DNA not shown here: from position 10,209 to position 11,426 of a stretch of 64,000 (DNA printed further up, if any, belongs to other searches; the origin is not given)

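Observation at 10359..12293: Tandem reader-domain::HNH nucleases: candidate two-gene modification-dependent defence islet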

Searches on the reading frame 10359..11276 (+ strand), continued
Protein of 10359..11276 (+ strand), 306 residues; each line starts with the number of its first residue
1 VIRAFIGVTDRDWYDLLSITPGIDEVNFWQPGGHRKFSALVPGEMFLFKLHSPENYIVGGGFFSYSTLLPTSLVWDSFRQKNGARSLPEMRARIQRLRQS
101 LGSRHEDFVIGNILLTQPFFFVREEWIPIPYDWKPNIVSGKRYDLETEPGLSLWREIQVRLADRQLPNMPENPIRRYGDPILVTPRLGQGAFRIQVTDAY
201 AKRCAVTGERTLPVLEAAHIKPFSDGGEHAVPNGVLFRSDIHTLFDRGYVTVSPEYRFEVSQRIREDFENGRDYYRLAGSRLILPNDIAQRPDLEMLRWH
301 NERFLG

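Call 33: search_solved_structures(query=A1, max_evalue=10, show_alignments=1)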
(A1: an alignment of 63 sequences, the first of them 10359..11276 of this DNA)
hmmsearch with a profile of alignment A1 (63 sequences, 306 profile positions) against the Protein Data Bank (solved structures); distinct sequences matched with E-value up to 10: 2.
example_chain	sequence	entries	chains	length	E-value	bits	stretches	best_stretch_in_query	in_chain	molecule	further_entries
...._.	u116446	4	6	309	4.4e-10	42.5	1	169-266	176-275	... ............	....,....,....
5c8g_A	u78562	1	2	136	0.039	16.4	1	49-102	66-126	PP-BRD20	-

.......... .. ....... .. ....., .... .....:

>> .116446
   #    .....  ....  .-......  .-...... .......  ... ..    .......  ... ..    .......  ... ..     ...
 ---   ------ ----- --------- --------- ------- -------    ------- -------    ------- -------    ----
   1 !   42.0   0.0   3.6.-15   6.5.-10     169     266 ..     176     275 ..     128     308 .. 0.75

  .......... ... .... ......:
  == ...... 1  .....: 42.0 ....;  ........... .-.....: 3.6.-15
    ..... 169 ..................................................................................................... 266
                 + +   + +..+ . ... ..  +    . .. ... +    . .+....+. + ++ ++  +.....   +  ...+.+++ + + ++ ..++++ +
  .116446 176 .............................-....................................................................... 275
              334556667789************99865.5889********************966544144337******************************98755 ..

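Call 48: find_encoding_contigs(protein=P0061, flank=8000, max_places=1)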
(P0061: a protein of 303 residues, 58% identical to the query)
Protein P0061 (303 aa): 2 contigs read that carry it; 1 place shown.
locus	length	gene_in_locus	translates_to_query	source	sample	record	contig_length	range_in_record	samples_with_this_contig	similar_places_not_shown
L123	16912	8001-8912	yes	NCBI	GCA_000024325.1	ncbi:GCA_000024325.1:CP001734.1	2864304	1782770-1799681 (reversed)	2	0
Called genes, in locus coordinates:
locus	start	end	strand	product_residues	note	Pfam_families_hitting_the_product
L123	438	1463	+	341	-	PF06723:MreB_Mbl, PF00022:Actin (weak), PF11104:PilM_2 (faint), PF00012:HSP70, PF14450:FtsA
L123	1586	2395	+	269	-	PF00459:Inositol_P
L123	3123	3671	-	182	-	PF00293:NUDIX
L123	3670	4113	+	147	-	PF13527:Acetyltransf_9 (faint), PF24553:Rv0428c_C (weak), PF00583:Acetyltransf_1, PF13673:Acetyltransf_10, PF08445:FR47 (weak), PF13508:Acetyltransf_7, PF21926:FeeM (weak)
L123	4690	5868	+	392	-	PF00162:PGK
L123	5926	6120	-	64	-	-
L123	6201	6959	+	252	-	PF00121:TIM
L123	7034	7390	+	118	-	PF03840:SecG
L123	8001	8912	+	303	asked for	PF13391:HNH_2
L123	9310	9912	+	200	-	PF13489:Methyltransf_23, PF05724:TPMT (faint), PF07021:MetW (weak), PF02353:CMAS, PF13847:Methyltransf_31, PF08241:Methyltransf_11, PF08242:Methyltransf_12, PF13649:Methyltransf_25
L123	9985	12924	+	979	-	PF09565:RE_NgoFVII (faint), PF00270:DEAD (weak), PF04851:ResIII, PF00271:Helicase_C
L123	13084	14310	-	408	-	PF14690:Zn_ribbon_ISL3 (weak), PF13542:HTH_Tnp_ISL3 (weak), PF01610:DDE_Tnp_ISL3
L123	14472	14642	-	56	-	-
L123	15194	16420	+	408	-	PF19888:DUF6361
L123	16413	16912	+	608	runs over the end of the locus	-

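Call 49: find_encoding_contigs(protein=P0053, flank=8000, max_places=1)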
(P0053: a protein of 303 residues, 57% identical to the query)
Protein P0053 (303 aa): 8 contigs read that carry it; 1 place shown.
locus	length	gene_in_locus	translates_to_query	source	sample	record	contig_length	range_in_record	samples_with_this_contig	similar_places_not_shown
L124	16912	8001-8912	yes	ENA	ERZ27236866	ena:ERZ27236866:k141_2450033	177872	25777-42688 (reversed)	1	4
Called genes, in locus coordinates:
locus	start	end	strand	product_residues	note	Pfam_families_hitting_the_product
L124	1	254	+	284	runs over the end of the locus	PF01040:UbiA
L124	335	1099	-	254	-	PF00106:adh_short, PF08659:KR, PF13561:adh_short_C2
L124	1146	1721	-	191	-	PF00881:Nitroreductase, PF14512:TM1586_NiRdase (faint)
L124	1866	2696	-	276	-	-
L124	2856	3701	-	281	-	PF00106:adh_short, PF08659:KR, PF13561:adh_short_C2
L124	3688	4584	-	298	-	PF00106:adh_short, PF01370:Epimerase (weak), PF08659:KR (weak), PF13561:adh_short_C2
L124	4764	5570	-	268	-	PF08281:Sigma70_r4_2, PF00196:GerE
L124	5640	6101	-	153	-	-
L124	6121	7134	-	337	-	-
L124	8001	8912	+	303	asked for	PF13391:HNH_2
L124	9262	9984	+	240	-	-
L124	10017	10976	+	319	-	-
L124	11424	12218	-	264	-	PF01061:ABC2_membrane, PF12679:ABC2_membrane_2, PF10920:DUF2705, PF12698:ABC2_membrane_3 (weak), PF13346:ABC2_membrane_5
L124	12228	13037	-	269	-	PF12679:ABC2_membrane_2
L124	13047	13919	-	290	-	PF00005:ABC_tran, PF13304:AAA_21, PF13732:DrrA1-3_C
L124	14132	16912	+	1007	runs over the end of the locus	PF20969:MASE11 (weak), PF01590:GAF, PF13185:GAF_2, PF13185:GAF_2, PF01590:GAF, PF13185:GAF_2, PF00512:HisKA, PF02518:HATPase_c, +4 more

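Call 50: find_encoding_contigs(protein=P0115, flank=8000, max_places=1)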
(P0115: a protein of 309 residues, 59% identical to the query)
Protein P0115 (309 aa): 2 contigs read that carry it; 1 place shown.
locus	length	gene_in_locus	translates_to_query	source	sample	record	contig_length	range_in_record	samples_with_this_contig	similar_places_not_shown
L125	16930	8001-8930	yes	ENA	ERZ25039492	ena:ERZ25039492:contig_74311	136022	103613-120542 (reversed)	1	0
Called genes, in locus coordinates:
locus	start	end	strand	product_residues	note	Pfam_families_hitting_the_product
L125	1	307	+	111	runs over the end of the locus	-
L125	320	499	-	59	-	PF00873:ACR_tran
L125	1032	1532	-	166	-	PF00873:ACR_tran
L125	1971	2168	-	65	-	PF00873:ACR_tran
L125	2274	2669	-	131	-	PF00873:ACR_tran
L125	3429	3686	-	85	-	PF25967:RND-MFP_C (weak), PF25989:YknX_C (weak)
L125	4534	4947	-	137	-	PF00034:Cytochrom_C (weak), PF13442:Cytochrome_CBB3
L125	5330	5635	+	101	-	PF28442:DUF8400 (faint), PF00076:RRM_1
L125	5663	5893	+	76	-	-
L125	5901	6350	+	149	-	-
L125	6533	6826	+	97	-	PF00076:RRM_1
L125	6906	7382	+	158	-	-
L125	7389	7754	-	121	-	PF13442:Cytochrome_CBB3 (weak)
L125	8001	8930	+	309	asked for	PF13391:HNH_2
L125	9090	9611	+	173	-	PF04972:BON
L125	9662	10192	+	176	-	PF04972:BON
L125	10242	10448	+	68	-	PF04255:DUF433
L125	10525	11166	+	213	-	PF13432:TPR_16 (faint), PF24575:TPR_Slam (faint), PF07719:TPR_2 (faint), PF13428:TPR_14 (faint), PF14559:TPR_19 (faint), PF13414:TPR_11 (faint), PF14561:TPR_20 (faint)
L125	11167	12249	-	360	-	PF00069:Pkinase, PF07714:PK_Tyr_Ser-Thr, PF03109:ABC1 (weak)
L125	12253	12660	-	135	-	PF16697:Yop-YscD_cpl, PF00498:FHA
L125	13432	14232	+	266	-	PF03405:FA_desaturase_2 (weak)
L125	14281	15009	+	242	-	-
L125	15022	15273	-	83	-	-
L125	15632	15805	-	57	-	PF00301:Rubredoxin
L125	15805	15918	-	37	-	-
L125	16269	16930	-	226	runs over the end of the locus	PF00487:FA_desaturase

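Call 54: find_encoding_contigs(protein=P0005, flank=5000, max_places=2)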
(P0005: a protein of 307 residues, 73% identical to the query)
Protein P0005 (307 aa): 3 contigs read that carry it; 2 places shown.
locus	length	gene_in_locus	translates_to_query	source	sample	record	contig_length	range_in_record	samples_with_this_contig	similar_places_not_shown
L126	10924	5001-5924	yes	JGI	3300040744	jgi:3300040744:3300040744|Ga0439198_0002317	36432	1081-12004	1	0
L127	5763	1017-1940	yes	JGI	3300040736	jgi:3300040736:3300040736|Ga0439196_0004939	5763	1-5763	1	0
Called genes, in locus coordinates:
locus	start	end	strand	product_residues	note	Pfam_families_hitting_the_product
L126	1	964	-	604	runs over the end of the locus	PF16126:DUF4838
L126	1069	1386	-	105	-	PF13560:HTH_31, PF01381:HTH_3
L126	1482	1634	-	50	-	PF07927:HicA_toxin (weak)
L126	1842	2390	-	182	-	-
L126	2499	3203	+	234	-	-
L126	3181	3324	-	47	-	-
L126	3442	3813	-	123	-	-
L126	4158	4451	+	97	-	PF15937:PrlF_antitoxin, PF04014:MazE_antitoxin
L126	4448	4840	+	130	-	PF01850:PIN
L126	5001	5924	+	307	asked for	PF13391:HNH_2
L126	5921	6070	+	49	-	-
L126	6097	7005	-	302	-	PF00248:Aldo_ket_red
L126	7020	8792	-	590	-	PF00474:SSF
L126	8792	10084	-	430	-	PF00202:Aminotran_3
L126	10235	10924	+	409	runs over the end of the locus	PF01546:Peptidase_M20, PF07687:M20_dimer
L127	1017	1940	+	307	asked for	PF13391:HNH_2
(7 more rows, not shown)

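Call 55: find_encoding_contigs(protein=P0009, flank=5000, max_places=2)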
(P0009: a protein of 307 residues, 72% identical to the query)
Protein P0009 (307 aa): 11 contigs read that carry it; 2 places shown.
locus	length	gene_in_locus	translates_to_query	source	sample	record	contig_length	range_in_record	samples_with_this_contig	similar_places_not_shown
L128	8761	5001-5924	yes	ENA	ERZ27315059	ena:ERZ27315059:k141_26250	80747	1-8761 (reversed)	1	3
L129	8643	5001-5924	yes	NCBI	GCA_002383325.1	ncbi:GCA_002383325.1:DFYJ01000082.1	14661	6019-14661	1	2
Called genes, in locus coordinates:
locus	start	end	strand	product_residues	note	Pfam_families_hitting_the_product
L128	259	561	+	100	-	PF15937:PrlF_antitoxin (weak), PF04014:MazE_antitoxin (weak)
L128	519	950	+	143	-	PF13470:PIN_3 (weak), PF01850:PIN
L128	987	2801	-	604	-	PF16126:DUF4838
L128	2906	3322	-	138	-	PF13560:HTH_31, PF01381:HTH_3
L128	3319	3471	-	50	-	PF07927:HicA_toxin (weak)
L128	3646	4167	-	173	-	-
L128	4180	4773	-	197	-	-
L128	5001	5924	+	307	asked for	PF13391:HNH_2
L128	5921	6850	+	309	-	PF13391:HNH_2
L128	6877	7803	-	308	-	PF00248:Aldo_ket_red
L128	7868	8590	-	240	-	PF02423:OCD_Mu_crystall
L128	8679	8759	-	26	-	?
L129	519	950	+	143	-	PF13470:PIN_3 (weak), PF01850:PIN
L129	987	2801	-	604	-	PF16126:DUF4838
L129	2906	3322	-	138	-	PF13560:HTH_31, PF01381:HTH_3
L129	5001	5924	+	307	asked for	PF13391:HNH_2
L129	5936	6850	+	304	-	PF13391:HNH_2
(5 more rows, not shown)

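Call 56: find_encoding_contigs(protein=P0003, flank=5000, max_places=2)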
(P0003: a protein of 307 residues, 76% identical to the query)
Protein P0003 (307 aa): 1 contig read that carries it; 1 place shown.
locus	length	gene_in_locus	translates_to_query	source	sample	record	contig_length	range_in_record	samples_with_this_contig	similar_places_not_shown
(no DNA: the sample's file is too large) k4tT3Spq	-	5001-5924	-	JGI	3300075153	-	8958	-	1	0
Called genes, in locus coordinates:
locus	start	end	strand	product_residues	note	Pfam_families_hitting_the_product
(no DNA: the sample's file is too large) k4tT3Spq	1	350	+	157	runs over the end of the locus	?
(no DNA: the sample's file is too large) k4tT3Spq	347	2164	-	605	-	PF16126:DUF4838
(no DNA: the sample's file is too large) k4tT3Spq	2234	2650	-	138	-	PF13560:HTH_31, PF01381:HTH_3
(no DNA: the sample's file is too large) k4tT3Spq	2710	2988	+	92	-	-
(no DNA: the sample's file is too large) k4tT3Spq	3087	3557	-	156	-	-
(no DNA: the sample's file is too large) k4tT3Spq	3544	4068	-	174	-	PF04542:Sigma70_r2, PF08281:Sigma70_r4_2 (faint), PF04545:Sigma70_r4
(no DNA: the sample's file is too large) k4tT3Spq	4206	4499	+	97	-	PF15937:PrlF_antitoxin (weak), PF04014:MazE_antitoxin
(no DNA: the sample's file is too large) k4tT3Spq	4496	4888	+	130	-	PF01850:PIN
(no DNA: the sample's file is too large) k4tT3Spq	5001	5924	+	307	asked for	PF13391:HNH_2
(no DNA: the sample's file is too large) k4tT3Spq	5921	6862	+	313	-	PF13391:HNH_2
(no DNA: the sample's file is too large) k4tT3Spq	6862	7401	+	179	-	-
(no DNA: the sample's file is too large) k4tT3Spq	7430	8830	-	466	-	?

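Call 65: search_dna_similar(query=window:10359-11276:+, collection=plasmids, mode=protein, max_rows=30)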
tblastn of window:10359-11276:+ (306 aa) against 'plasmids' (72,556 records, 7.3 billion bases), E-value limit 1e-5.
Records with a match: 873; places in all: 878; records where one place covers at least 80% of the query: 4.
Best place of each record, by identity: <60% 873.
By first word of the organism name: Escherichia 350; Salmonella 242; Klebsiella 36; Enterobacter 26; Citrobacter 23; Providencia 20; Rhizobium 18; Pseudomonas 16; Sinorhizobium 14; Bacillus 14; and 47 more.
By predicted mobility (MOB-suite, as given by PLSDB): conjugative 735; non-mobilizable 122; mobilizable 16.
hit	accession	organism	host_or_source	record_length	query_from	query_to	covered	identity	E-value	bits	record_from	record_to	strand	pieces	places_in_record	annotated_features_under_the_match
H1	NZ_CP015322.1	Mesorhizobium amorphae CCNWGS0123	Robinia pseudoacacia,cell culture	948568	1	306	100%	53.4%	7e-94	311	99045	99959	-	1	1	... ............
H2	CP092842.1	Bradyrhizobium sp. 62B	Arachis hypogaea L.,cell ...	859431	2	306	100%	51.8%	3e-79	321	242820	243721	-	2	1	hypothetical protein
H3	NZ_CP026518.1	Deinococcus sp. NW-56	whole organism,water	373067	2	303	99%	49.5%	6e-84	282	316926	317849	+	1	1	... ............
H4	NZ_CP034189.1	Deinococcus psychrotolerans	whole organism,R2A medium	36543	1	306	100%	48.1%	1e-85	287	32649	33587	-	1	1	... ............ signature motif containing protein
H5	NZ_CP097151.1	Deinococcus sp. QL22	-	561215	188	300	35%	53.3%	3e-20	124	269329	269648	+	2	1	none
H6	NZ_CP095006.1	Halococcus dombrowskii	Direct from delivered sample,Rock salt ...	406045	103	304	66%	28.0%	3e-9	65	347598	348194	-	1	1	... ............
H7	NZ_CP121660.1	Sinorhizobium terangae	Desmanthus virgatus,cell culture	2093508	1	99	32%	55.6%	2e-28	122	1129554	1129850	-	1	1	none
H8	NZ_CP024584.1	Roseomonas sp. FDAARGOS_362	Homo sapiens,peripheral Blood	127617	148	300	50%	35.7%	7e-14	79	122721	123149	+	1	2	hypothetical protein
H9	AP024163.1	Ralstonia solanacearum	Curcuma aromatica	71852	48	262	70%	25.1%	1e-7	61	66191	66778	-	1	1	hypothetical protein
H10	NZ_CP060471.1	Xanthomonas citri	Cell culture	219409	183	303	40%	41.5%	4e-16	86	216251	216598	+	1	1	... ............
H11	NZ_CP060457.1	Xanthomonas citri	Cell culture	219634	183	303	40%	41.5%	4e-16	86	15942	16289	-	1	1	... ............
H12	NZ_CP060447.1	Xanthomonas citri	Cell culture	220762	183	303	40%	41.5%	4e-16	86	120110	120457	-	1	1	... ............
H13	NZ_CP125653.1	Rhizobium sp. BT04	Phaseolus vulgaris,Pure culture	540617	146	302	51%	30.7%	2e-8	63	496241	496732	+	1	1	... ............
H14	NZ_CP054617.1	Azospirillum oryzae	cell culture,soil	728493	183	304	40%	39.3%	8e-12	73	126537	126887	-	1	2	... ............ signature motif containing protein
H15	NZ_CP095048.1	Hymenobacter cellulosilyticus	single cell,air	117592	186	303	39%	39.8%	1e-14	82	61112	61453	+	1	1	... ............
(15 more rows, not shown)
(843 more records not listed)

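Call 67: get_annotated_region(hit=H1, flank=4000)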
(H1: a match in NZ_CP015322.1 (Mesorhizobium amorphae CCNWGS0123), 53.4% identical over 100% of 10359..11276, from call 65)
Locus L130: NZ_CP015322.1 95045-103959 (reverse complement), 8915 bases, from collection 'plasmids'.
description: Mesorhizobium amorphae CCNWGS0123 plasmid pM0123d, complete sequence
organism: Mesorhizobium amorphae CCNWGS0123 (NCBI taxid 1082933)
taxonomy: Bacteria; Pseudomonadota; Alphaproteobacteria; Hyphomicrobiales; Phyllobacteriaceae; Mesorhizobium; Mesorhizobium amorphae; Mesorhizobium amorphae CCNWGS0123
host: -; source: Robinia pseudoacacia,cell culture; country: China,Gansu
typing (MOB-suite, as given by PLSDB): non-mobilizable; mating-pair formation MPF_T
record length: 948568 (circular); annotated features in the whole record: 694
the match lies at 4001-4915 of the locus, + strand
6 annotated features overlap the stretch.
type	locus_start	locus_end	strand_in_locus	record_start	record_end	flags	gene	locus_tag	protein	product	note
CDS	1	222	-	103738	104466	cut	-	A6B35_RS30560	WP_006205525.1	DUF6088 family protein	-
CDS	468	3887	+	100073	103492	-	-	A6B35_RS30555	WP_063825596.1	type ISP restriction/modification enzyme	-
CDS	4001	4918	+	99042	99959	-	-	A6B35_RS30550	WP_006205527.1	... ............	-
CDS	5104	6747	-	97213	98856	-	-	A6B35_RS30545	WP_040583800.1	MFS transporter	GO:0055085 - transmembrane transport [Evidence IEA]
CDS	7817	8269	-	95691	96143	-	panD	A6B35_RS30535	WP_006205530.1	aspartate 1-decarboxylase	GO:0015940 - pantothenate biosynthetic process [Evidence IEA]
CDS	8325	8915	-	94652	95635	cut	-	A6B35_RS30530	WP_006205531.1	beta-ketoacyl-ACP synthase III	-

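Call 68: get_annotated_region(hit=H3, flank=4000)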
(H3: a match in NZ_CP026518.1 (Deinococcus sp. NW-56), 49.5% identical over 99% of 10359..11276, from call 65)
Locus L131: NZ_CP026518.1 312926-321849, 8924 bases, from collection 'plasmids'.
description: Deinococcus sp. NW-56 plasmid unnamed2, complete sequence
organism: Deinococcus sp. NW-56 (NCBI taxid 2080419)
taxonomy: Bacteria; Deinococcota; Deinococci; Deinococcales; Deinococcaceae; Deinococcus; Deinococcus sp. NW-56
host: -; source: whole organism,water; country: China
typing (MOB-suite, as given by PLSDB): non-mobilizable
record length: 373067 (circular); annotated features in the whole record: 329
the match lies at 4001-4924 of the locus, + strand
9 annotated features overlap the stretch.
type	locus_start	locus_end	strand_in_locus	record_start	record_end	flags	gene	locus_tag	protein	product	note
CDS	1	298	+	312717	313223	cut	-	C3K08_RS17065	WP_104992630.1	GNAT family N-acetyltransferase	-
CDS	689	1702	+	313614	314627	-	-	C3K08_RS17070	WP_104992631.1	site-specific integrase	GO:0015074 - DNA integration [Evidence IEA]; GO:0006310 - DNA recombination [Evidence IEA]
CDS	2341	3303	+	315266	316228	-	-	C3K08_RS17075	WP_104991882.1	IS4 family transposase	-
CDS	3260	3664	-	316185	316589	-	-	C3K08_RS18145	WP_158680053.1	hypothetical protein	-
CDS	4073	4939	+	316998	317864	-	-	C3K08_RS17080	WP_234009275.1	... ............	-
CDS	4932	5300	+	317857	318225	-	-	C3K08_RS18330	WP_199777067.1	hypothetical protein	-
CDS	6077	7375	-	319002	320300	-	-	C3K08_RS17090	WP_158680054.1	site-specific integrase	GO:0015074 - DNA integration [Evidence IEA]; GO:0006310 - DNA recombination [Evidence IEA]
CDS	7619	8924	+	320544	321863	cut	-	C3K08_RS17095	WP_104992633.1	CHASE2 domain-containing protein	-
CDS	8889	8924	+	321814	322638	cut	-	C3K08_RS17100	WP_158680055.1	hypothetical protein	-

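Call 69: get_annotated_region(hit=H4, flank=4000)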
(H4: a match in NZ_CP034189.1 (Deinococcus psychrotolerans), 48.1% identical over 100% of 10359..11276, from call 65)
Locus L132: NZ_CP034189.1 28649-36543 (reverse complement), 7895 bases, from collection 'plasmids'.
description: Deinococcus psychrotolerans strain S14-83 plasmid unnamed5, complete sequence
organism: Deinococcus psychrotolerans (NCBI taxid 2489213)
taxonomy: Bacteria; Deinococcota; Deinococci; Deinococcales; Deinococcaceae; Deinococcus; Deinococcus psychrotolerans
host: -; source: whole organism,R2A medium; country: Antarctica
typing (MOB-suite, as given by PLSDB): non-mobilizable
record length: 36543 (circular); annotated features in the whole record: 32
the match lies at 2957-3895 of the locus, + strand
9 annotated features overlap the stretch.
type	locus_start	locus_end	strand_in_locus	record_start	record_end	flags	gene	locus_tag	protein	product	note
CDS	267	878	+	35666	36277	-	-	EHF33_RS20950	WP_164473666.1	ParA family protein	-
CDS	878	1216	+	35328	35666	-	-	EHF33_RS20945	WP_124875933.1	hypothetical protein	-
CDS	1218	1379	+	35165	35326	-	-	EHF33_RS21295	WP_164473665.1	hypothetical protein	-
CDS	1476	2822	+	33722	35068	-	-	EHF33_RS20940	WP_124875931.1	hypothetical protein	-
CDS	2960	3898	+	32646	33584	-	-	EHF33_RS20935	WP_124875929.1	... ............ signature motif containing protein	-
CDS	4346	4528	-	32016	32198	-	-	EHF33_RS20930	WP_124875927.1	DUF6440 family protein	-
CDS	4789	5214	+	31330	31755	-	-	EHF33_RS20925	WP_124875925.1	hypothetical protein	-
CDS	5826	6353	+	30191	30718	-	-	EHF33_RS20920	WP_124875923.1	hypothetical protein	-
CDS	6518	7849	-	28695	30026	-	-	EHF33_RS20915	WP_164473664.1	S8 family serine peptidase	GO:0006508 - proteolysis [Evidence IEA]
